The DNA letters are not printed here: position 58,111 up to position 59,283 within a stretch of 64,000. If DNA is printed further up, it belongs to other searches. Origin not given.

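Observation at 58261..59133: SAM-dependent methyltransferase embedded between the two mevalonate-pathway kinases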

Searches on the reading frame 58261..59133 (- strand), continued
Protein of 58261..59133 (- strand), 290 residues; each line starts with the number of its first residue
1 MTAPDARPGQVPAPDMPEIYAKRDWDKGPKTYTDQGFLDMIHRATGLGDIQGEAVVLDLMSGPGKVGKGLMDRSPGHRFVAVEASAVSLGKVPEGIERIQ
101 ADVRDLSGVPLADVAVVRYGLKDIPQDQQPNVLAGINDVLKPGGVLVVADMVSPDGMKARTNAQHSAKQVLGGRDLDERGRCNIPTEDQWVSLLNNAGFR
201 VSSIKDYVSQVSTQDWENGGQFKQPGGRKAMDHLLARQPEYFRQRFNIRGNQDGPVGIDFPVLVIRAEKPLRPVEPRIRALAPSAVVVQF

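Call 78: search_protein_families(library=ncbifam, proteins=[L115:6452-7207:-, L115:8202-8750:+, L115:8780-10090:+, L115:10102-11289:+, L115:11304-11726:+, L115:11766-12926:+, L115:12947-14008:-, L104:1048-2007:+, L104:2962-3792:+, L104:4785-5975:+], max_evalue=0.00001)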
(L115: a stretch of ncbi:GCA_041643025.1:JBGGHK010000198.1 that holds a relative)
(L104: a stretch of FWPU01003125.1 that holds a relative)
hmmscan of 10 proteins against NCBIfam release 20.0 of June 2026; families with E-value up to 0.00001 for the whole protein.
L115:6452-7207:- (251 aa): 4 families
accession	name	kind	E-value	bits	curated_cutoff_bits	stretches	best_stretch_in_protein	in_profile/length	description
NF040647.1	IPPK_Arch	equivalog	1.2e-51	175.5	120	1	3-247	2-257/259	isopentenyl phosphate kinase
NF000338.1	fomA_AB016934.1.gene6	equivalog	1.2e-10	40.9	550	1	4-218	8-221/266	fosfomycin resistance kinase FomA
NF040622.1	MfnE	equivalog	5.1e-08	32.8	300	0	163-249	133-210/211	[5-(aminomethyl)furan-3-yl]methyl phosphate kinase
NF000122.1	485965_fosC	equivalog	6e-08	32.9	350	1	93-216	17-143/182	fosfomycin resistance kinase FosC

L115:8202-8750:+ (182 aa): 5 families
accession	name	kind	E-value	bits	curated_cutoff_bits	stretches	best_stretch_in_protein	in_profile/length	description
TIGR00421.1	ubiX_pad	subfamily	3.6e-54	183.3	108.9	1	2-177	1-181/181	UbiX family flavin prenyltransferase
NF004685.0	PRK06029.1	subfamily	2.1e-53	181.2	188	1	1-178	2-185/187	UbiX family flavin prenyltransferase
NF041206.1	VdcB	exception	1.3e-48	165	290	1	2-178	1-183/184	non-oxidative hydroxyarylic acid decarboxylases subunit B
NF041218.1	BagM_FevK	exception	6.2e-35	120.5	420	1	1-178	1-184/215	bagremycin/ferroverdin biosynthesis UbiX family decarboxylase BagM/FevK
TIGR00521.1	coaBC_dfp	equivalog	6.1e-06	25.5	219.7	1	1-105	4-113/392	bifunctional phosphopantothenoylcysteine decarboxylase/phosphopantothenate--cysteine ligase CoaBC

L115:8780-10090:+ (436 aa): 7 families
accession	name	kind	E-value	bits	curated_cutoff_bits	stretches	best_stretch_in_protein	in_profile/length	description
TIGR00148.1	TIGR00148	subfamily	6.3e-97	325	244.85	1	4-414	1-438/438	UbiD family decarboxylase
NF041204.1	VdcC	exception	1.5e-52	178.6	650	1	2-425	2-450/467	non-oxidative hydroxyarylic acid decarboxylases subunit C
TIGR03701.1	mena_SCO4490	equivalog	3.4e-36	124.9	495.9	1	91-397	109-425/433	menaquinone biosynthesis decarboxylase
NF008175.0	PRK10922.1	equivalog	3.2e-29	101.8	788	1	105-417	136-461/497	4-hydroxy-3-polyprenylbenzoate decarboxylase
TIGR02724.1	phenyl_P_beta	equivalog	2.5e-21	75.6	468.95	1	39-420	41-448/472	phenylphosphate carboxylase subunit beta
TIGR02723.1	phenyl_P_alpha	equivalog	2.1e-14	53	564.6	1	44-404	53-432/485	phenylphosphate carboxylase subunit alpha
NF041219.1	BagN_FevL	exception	4.7e-12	45.2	1000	1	75-376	106-432/502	bagremycin/ferroverdin biosynthesis UbiD family decarboxylase BagN/FevL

L115:10102-11289:+ (395 aa): 1 family
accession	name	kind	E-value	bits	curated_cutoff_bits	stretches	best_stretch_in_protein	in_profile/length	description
NF051439.1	C3LHypDHLhpIPSEAE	equivalog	1.3e-83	281.3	700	1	2-393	145-540/555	cis-3-hydroxy-L-proline dehydratase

L115:11304-11726:+ (140 aa): 2 families
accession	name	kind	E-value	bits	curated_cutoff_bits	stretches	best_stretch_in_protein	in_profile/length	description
NF003046.0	PRK03955.1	equivalog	1.3e-54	183.6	163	1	11-139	4-129/132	DUF126 domain-containing protein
NF051439.1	C3LHypDHLhpIPSEAE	equivalog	1.2e-24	86.7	700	1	15-107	2-94/555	cis-3-hydroxy-L-proline dehydratase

L115:11766-12926:+ (386 aa): 0 families

L115:12947-14008:- (353 aa): 3 families
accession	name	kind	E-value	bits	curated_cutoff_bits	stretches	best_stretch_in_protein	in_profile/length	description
TIGR01240.1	mevDPdecarb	equivalog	2.1e-81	273.3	171.35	1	9-312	5-301/305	diphosphomevalonate decarboxylase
NF040704.1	IPP_alt_MvaD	equivalog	1.3e-35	123.1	475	1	8-330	5-314/323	phosphomevalonate decarboxylase MvaD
NF040848.1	mev_kinase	equivalog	4.6e-11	42.3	440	1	7-319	8-309/323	mevalonate-3-kinase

L104:1048-2007:+ (319 aa): 3 families
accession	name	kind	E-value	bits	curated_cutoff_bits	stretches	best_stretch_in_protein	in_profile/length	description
NF040848.1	mev_kinase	equivalog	1.1e-37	129.8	440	1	2-317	3-321/323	mevalonate-3-kinase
NF040704.1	IPP_alt_MvaD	equivalog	3.1e-19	69.3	475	1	22-317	21-317/323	phosphomevalonate decarboxylase MvaD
TIGR01240.1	mevDPdecarb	equivalog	8.3e-17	61.2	171.35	1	23-299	21-302/305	diphosphomevalonate decarboxylase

L104:2962-3792:+ (276 aa): 4 families
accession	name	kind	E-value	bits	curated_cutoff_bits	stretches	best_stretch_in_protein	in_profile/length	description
NF003259.0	PRK04220.1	equivalog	3.4e-41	141.6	343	1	22-272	44-296/306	2-phosphoglycerate kinase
NF008994.0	PRK12337.1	equivalog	1.7e-38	132.4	603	1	53-272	248-474/492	2-phosphoglycerate kinase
NF008996.1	PRK12339.1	equivalog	5.8e-37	127.3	250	1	71-264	4-192/193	mevalonate-3-phosphate 5-kinase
NF008995.0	PRK12338.1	equivalog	4.9e-27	95.2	434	1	68-269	5-207/319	hypothetical protein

L104:4785-5975:+ (396 aa): 3 families
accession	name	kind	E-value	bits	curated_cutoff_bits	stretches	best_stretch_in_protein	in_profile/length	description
NF040704.1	IPP_alt_MvaD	equivalog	1.3e-43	149.4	475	1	48-352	2-300/323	phosphomevalonate decarboxylase MvaD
NF040847.1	mev_decarb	equivalog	3.7e-37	128.3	560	1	20-351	9-334/350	bisphosphomevalonate decarboxylase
TIGR01240.1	mevDPdecarb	equivalog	2.4e-26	92.5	171.35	1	56-348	9-299/305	diphosphomevalonate decarboxylase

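Call 88: list_cluster_members(proteins=[P0185, P0093, P0037, P0057, P0192, P0002, P0013, P0041, P0089, P0132])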
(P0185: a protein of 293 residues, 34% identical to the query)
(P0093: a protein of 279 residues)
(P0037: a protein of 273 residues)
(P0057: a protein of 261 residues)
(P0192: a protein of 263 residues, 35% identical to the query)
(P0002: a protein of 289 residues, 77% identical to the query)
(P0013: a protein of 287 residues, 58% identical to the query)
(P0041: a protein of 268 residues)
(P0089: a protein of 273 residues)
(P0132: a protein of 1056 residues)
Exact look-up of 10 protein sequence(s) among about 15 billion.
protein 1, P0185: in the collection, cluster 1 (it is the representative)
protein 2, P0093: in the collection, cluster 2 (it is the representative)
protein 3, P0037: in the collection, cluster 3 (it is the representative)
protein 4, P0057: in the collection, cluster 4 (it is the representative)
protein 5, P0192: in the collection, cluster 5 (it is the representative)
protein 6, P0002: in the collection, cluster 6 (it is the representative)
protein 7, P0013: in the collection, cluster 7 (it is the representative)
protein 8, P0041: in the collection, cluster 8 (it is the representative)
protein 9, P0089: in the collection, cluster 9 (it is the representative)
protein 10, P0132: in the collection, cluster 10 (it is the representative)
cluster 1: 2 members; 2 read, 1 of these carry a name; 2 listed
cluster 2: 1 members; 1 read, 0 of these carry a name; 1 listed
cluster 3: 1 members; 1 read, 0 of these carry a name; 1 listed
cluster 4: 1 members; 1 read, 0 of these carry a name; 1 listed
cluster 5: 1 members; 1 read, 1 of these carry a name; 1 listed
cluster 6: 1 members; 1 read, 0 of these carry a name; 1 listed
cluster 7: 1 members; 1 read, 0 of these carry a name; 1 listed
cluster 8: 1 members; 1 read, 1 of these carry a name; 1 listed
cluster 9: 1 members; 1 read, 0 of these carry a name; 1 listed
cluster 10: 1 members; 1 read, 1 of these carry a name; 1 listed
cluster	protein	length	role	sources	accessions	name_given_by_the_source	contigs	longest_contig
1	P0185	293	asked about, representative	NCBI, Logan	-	-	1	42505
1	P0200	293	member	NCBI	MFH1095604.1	MAG: hypothetical protein V1728_05280 [Candidatus Micrarchaeota archaeon]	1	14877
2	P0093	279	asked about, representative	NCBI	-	-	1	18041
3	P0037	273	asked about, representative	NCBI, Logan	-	-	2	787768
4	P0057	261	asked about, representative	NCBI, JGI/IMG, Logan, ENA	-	-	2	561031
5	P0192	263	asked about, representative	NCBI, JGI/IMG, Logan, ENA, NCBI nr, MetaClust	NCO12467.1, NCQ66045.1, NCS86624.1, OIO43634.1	MAG: hypothetical protein COZ34_03215 [Candidatus Pacebacteria bacterium ... | class I SAM-dependent methyltransferase [Candidatus Pacearchaeota archaeon] | \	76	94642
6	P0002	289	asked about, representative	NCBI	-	-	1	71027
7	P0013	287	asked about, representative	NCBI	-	-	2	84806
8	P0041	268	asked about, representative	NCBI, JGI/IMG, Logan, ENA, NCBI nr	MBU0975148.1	class I SAM-dependent methyltransferase [Patescibacteria group bacterium]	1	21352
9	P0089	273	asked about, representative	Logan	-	-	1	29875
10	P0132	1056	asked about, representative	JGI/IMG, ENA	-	serine/threonine protein kinase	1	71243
